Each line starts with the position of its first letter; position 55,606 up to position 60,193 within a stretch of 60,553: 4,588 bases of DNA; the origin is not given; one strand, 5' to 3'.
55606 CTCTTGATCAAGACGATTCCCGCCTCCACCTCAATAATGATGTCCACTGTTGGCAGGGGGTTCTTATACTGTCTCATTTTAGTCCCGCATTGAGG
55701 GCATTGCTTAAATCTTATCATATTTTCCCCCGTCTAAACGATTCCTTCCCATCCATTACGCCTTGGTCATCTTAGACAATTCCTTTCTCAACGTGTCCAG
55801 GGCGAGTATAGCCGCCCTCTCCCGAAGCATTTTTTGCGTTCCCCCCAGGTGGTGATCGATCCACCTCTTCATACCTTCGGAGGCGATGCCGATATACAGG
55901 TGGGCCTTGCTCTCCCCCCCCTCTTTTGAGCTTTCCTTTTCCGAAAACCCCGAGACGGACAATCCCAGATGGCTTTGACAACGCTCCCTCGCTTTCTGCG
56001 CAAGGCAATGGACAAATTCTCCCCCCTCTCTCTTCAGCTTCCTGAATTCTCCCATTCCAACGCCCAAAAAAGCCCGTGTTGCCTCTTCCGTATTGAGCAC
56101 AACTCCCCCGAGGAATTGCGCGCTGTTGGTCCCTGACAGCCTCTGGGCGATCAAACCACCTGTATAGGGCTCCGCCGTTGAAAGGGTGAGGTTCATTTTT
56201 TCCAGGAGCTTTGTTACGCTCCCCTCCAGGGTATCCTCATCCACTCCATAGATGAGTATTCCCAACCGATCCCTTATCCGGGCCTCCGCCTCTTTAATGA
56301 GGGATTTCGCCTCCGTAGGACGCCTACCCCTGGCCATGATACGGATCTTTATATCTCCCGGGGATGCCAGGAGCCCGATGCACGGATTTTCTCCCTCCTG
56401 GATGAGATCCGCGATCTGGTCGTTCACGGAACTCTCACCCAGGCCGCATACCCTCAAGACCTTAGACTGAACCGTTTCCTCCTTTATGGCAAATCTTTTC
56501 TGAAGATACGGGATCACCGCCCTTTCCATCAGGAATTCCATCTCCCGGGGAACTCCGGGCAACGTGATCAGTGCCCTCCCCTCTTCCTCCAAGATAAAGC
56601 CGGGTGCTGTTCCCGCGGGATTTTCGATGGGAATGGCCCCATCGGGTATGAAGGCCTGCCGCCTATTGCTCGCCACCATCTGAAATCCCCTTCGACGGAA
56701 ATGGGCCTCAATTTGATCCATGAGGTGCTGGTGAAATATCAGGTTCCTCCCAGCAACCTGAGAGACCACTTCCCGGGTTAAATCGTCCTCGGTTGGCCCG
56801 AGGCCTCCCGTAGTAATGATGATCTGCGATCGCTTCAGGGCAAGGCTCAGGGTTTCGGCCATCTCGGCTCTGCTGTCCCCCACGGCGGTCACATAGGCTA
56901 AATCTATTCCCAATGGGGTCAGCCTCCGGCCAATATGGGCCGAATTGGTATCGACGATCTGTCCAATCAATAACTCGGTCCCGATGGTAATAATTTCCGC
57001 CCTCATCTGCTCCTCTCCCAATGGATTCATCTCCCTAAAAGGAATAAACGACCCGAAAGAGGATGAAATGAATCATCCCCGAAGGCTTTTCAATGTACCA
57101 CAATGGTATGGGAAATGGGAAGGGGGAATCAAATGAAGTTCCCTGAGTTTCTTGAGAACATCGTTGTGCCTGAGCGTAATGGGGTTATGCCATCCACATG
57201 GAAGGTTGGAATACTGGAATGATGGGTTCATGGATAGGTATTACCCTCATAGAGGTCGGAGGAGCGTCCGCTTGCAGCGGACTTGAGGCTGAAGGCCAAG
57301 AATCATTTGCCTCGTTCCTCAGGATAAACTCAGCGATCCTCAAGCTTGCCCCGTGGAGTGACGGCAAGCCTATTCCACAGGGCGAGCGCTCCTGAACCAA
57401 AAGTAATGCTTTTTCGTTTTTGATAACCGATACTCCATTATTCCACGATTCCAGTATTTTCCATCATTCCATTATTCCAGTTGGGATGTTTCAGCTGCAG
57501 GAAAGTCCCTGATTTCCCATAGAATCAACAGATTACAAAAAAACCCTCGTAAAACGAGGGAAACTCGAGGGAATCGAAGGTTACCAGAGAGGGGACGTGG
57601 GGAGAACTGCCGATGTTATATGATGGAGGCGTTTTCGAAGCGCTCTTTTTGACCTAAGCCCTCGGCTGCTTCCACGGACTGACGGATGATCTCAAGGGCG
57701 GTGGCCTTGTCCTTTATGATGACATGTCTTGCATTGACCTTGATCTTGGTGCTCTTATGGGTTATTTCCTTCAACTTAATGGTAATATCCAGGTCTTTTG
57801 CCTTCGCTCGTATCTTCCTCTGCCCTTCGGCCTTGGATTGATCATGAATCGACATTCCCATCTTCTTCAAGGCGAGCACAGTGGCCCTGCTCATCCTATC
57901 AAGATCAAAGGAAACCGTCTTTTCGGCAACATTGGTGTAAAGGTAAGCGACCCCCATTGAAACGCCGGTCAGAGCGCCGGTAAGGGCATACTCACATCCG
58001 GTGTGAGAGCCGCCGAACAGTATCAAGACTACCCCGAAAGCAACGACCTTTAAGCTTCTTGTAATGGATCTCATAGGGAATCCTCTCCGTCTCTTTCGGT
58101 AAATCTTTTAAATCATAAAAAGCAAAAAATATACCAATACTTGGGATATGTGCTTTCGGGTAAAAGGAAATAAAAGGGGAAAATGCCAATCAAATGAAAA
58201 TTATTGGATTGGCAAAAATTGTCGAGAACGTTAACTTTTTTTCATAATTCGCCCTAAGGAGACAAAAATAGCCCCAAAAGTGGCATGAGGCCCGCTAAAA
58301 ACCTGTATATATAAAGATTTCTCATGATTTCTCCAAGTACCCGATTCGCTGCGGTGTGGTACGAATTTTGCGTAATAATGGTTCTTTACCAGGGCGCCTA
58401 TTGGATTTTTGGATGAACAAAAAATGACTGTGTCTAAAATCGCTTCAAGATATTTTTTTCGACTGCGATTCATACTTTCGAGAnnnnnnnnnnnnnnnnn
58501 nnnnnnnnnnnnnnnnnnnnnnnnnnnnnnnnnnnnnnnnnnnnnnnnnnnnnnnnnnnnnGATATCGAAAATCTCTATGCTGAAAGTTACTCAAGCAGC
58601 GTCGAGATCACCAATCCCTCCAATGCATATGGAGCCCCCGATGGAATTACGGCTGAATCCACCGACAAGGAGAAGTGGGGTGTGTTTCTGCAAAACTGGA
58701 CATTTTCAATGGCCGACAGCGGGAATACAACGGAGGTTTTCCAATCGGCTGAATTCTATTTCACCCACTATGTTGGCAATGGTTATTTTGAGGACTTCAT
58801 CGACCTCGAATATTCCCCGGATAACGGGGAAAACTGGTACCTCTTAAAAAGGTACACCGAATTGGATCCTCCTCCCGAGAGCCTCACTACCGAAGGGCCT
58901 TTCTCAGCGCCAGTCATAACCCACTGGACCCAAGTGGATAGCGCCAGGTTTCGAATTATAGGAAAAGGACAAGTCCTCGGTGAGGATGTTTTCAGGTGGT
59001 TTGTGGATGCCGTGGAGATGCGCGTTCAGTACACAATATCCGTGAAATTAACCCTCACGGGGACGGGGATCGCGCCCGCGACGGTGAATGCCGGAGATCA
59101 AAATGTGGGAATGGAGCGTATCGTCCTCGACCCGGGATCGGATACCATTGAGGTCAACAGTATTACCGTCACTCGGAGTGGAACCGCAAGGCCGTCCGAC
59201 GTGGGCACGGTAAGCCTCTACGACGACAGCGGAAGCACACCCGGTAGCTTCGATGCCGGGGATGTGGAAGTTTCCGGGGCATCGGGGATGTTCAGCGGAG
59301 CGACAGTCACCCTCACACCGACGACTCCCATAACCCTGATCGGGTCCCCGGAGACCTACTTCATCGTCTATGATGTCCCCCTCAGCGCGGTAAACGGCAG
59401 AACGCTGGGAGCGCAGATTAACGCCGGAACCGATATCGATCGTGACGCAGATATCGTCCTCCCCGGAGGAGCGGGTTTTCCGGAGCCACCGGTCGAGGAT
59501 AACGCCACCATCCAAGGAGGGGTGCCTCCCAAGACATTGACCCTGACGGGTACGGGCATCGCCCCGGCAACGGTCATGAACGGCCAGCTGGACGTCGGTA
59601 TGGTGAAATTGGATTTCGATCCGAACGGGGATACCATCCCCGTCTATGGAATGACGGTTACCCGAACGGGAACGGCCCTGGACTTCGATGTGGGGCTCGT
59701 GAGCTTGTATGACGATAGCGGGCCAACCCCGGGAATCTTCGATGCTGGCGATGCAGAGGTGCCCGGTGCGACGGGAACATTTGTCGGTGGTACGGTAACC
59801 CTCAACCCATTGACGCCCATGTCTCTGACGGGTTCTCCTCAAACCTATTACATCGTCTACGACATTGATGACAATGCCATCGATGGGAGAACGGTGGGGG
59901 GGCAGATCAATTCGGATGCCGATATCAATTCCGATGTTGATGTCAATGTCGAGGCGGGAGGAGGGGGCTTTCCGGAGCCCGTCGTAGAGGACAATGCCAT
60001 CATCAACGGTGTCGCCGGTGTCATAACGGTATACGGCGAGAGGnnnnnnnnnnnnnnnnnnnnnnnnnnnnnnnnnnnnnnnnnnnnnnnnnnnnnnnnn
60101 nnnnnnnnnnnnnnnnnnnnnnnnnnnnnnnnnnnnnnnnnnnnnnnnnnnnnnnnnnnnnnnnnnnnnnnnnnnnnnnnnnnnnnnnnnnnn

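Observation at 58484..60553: Large secreted repeat protein missing from the ORF track because it runs off the window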

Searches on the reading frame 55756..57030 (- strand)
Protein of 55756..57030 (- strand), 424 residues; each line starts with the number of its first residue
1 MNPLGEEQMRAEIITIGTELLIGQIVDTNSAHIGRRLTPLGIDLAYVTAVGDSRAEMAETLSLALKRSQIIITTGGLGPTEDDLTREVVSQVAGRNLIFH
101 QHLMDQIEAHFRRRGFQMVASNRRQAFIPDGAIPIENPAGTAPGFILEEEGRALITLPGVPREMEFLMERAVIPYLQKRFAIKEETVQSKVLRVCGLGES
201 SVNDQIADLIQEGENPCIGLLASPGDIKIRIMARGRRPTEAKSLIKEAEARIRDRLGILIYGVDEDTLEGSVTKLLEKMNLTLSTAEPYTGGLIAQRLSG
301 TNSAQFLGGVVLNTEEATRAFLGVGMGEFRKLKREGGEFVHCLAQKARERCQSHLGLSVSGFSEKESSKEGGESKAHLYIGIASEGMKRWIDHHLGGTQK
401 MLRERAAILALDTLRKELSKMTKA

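Call 13: search_protein_families(library=pfam, proteins=[window:55756-57030:-], max_evalue=0.1)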
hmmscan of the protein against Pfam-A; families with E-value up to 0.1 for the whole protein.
window:55756-57030:- (424 aa): 5 families
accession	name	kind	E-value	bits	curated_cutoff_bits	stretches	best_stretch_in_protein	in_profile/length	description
PF00994.29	MoCF_biosynth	-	6.3e-36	123.7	26.6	1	12-177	1-143/144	Probable molybdopterin binding domain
PF18146.6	CinA_KH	-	7.3e-23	80.9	27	1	189-262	1-73/73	Damage-inducible protein CinA KH domain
PF02464.23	CinA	-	4.9e-20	72.2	23.5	1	266-417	2-154/155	Competence-damaged protein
PF18603.7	LAL_C2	-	0.032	15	29.4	0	44-71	49-76/78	L-amino acid ligase C-terminal domain 2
PF08495.15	FIST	-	0.074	13.4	23.2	0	211-314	45-144/189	FIST N domain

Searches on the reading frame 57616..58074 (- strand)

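Call 13: search_protein_families(library=pfam, proteins=[window:57616-58074:-], max_evalue=0.1)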
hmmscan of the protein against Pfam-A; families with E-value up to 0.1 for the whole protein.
window:57616-58074:- (152 aa): 1 family
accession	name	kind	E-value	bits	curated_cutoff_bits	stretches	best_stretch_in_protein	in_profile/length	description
PF12092.13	DUF3568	-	5.8e-08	33.3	23.2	1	23-114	14-104/124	Protein of unknown function (DUF3568)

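Call 120: search_protein_families(library=ncbifam, proteins=[window:57616-58074:-], max_evalue=0.001)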
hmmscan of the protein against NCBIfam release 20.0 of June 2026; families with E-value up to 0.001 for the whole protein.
window:57616-58074:- (152 aa): 0 families

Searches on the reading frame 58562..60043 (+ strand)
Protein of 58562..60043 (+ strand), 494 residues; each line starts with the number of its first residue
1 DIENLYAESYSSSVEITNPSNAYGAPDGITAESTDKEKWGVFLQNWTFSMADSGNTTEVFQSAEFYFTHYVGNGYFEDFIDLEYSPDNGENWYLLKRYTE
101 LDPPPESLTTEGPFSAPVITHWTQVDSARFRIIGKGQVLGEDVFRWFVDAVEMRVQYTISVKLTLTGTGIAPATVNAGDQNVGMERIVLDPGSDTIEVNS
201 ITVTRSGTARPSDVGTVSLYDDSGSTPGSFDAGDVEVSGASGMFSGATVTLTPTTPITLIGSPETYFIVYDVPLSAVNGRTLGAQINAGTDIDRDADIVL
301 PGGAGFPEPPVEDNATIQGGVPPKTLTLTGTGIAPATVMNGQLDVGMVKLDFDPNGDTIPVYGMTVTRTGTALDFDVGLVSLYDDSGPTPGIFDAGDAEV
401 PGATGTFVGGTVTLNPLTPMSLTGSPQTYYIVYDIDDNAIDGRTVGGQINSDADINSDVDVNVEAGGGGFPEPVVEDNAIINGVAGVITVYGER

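Call 86: predict_structure(alignment_id=A4)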
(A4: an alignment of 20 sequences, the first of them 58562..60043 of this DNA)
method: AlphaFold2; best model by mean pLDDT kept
length: 494 residues; sequences in the alignment: 20
mean_pLDDT: 73.4   pTM: 0.58
mean pLDDT of the five models: 73.4, 71.4, 69.6, 57.8, 54.4
residues with pLDDT >= 90: 161; 70-90: 150; 50-70: 93; < 50: 90
segments of 3 or more residues with pLDDT < 50: 1-43, 51-61, 118-126, 474-494
pLDDT, mean of each block of 10 residues (from residue 1): 30 41 32 38 50 46 54 61 69 75 64 51 52 57 52 52 84 91 92 91 92 95 89 94 92 96 93 94 89 86 73 81 90 66 79 92 91 87 86 85 92 94 90 87 83 89 79 45 28 26
secondary structure, 60 per line:
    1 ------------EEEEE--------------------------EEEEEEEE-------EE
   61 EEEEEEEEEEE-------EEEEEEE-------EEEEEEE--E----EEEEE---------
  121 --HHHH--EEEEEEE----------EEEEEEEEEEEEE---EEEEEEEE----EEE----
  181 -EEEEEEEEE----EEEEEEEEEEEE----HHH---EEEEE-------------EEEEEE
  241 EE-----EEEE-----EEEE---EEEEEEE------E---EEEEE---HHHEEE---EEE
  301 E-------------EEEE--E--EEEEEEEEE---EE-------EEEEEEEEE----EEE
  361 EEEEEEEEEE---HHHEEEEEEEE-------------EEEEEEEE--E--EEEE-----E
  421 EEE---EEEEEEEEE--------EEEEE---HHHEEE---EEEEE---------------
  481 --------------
elements in order: E13-17 E44-51 E59-71 E79-85 E93-99 E107-111 H123-126 E129-135 E146-158 E162-169 E174-176 E182-190 E195-206 E217-221 E235-242 E248-251 E257-260 E264-270 E281-285 E292-294 E298-301 E315-318 E324-332 E345-353 E358-370 E377-384 E398-405 E411-414 E420-423 E427-435 E444-448 E455-457 E461-465

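Call 89: fold_search(model_id=the predicted structure, library=pdb)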
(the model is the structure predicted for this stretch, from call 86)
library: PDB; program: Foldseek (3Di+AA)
matches with E <= 10: 1414; with E <= 0.001: 70
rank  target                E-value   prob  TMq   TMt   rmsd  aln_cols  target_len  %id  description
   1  6mrv_A                8.3e-07  1.00  0.25  0.24  12.1       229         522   15  Sialidase26 co-crystallized with DANA (released 2019-10-02)
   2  3lso_A                1.8e-06  0.97  0.13  0.14  22.1       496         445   11  Crystal structure of Putative membrane anchored protein from Corynebacterium diphtheriae (released 2010-02-23)
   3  9db6_A                1.9e-06  1.00  0.24  0.23  12.5       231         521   13  Sialidase682 co-crystallized with inhibitor DANA (released 2025-07-02)
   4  7qy9_A                3.1e-06  1.00  0.24  0.23  16.2       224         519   11  The structure of T.forsythia NanH with oseltamivir (released 2022-12-07)
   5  8a1f_B                3.6e-06  0.99  0.15  0.20  21.2       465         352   11  Human PTPRK N-terminal domains MAM-Ig-FN1 (released 2023-03-15)
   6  6mrx_D                4.8e-06  1.00  0.25  0.24  12.2       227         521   14  Sialidase26 apo (released 2019-10-02)
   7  6myv_C                5.9e-06  1.00  0.25  0.24  12.0       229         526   15  Sialidase26 co-crystallized with DANA-Gc (released 2019-10-02)
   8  4bbw                  6.5e-06  1.00  0.24  0.23  15.9       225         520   12  The crystal structure of Sialidase VPI 5482 (BTSA) from Bacteroides thetaiotaomicron (released 2013-08-14)
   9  4fj6_D                6.8e-06  1.00  0.25  0.24  11.7       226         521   10  Crystal structure of a glycoside hydrolase family 33, candidate sialidase (BDI_2946) from Parabacteroides distasonis A (released 2012-07-25)
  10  7usm_A                7.2e-06  0.99  0.18  0.11  23.3       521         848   10  Integrin alphaM/beta2 ectodomain (released 2022-08-17)
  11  4fj6_C                7.6e-06  1.00  0.24  0.23  11.8       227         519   10  Crystal structure of a glycoside hydrolase family 33, candidate sialidase (BDI_2946) from Parabacteroides distasonis A (released 2012-07-25)
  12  4q6k_A                1.1e-05  1.00  0.25  0.24  15.7       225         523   13  Crystal structure of a putative neuraminidase (BACCAC_01090) from Bacteroides caccae ATCC 43185 at 1.90 A resolution ( (released 2014-10-01)
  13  4fj6_B                1.1e-05  1.00  0.25  0.24  11.7       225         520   10  Crystal structure of a glycoside hydrolase family 33, candidate sialidase (BDI_2946) from Parabacteroides distasonis A (released 2012-07-25)
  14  7qxo_A                1.5e-05  1.00  0.24  0.23  16.1       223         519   10  The structure of T. forsythia NanH (released 2022-12-07)
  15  4mmx_A                1.9e-05  0.84  0.14  0.08  25.2       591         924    7  Integrin AlphaVBeta3 ectodomain bound to the tenth domain of Fibronectin (released 2014-03-26)
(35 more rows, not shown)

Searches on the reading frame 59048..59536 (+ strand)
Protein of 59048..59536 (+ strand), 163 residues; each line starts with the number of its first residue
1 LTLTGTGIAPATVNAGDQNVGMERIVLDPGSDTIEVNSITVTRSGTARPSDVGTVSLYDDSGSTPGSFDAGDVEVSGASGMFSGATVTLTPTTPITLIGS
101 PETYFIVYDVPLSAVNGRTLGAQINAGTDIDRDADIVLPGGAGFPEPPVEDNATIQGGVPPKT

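Call 67: search_solved_structures(query=A3, max_evalue=1, show_alignments=1)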
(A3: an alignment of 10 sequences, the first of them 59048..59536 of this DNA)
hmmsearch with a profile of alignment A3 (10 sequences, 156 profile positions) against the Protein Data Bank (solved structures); distinct sequences matched with E-value up to 1: 0.
